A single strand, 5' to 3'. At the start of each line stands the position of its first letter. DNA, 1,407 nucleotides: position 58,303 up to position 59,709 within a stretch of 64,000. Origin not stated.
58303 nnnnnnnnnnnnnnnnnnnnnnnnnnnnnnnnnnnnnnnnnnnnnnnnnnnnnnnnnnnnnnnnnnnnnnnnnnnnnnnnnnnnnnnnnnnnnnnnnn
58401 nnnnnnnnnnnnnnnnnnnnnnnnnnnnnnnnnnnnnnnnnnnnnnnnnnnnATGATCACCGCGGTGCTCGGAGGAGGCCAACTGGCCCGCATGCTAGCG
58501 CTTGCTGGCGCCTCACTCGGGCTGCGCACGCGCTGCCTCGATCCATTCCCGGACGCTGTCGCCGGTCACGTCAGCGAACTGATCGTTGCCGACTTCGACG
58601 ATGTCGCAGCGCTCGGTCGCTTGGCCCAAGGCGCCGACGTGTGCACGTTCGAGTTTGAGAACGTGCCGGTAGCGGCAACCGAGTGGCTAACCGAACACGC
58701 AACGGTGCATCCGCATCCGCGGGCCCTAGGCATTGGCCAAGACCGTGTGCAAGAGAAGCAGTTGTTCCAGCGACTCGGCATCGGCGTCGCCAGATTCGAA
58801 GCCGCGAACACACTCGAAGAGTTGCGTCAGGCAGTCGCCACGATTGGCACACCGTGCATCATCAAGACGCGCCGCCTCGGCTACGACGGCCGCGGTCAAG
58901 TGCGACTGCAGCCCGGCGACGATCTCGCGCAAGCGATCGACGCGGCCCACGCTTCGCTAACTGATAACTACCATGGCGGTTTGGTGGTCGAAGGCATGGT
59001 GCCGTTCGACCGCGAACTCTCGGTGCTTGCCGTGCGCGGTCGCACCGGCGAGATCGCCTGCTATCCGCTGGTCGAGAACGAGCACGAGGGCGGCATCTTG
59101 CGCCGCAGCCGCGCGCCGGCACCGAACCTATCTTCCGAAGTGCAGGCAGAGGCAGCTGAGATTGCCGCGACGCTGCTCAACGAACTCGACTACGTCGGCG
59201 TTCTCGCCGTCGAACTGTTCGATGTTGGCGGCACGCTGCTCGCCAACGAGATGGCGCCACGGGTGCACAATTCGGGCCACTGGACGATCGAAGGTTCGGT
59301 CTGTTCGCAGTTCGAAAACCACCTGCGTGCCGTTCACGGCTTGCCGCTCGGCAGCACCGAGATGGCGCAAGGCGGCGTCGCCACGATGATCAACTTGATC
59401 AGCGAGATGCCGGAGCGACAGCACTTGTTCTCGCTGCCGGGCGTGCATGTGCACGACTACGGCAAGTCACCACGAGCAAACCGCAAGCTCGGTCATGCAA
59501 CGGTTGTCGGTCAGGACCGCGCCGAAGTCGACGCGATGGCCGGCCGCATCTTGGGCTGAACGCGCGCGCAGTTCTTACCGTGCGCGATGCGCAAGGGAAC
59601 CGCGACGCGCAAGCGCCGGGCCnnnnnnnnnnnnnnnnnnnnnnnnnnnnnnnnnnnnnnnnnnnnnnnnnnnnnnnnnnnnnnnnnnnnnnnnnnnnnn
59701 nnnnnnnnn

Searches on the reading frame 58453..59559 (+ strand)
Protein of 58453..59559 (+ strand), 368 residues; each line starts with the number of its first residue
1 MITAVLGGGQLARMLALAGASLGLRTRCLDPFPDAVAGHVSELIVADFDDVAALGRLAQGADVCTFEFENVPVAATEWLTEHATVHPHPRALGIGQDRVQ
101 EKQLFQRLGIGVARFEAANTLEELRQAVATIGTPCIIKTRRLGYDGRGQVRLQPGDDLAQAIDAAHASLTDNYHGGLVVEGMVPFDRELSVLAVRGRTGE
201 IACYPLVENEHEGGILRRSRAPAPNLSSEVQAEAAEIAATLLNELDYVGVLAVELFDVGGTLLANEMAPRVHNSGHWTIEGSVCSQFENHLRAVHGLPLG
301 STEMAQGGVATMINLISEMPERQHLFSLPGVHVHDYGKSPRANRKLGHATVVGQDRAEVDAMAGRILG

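Call 21: search_protein_families(library=pfam, proteins=[window:58453-59559:+], max_evalue=0.001)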
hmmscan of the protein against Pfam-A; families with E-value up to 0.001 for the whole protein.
window:58453-59559:+ (368 aa): 4 families
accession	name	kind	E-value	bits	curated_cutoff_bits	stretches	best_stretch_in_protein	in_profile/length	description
PF02222.28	ATP-grasp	-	3.4e-58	196.7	27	1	103-287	1-179/179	ATP-grasp domain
PF22660.2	RS_preATP-grasp-like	-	3.7e-29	101.4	27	1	4-96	5-98/98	Ribonucleotide synthetase preATP-grasp domain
PF17769.7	PurK_C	-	3.3e-16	59.2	22.6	1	310-360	1-54/56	Phosphoribosylaminoimidazole carboxylase C-terminal domain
PF02786.22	CPSase_L_D2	-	1e-06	28.9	19.8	1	97-273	1-182/211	Carbamoyl-phosphate synthase L chain, ATP binding domain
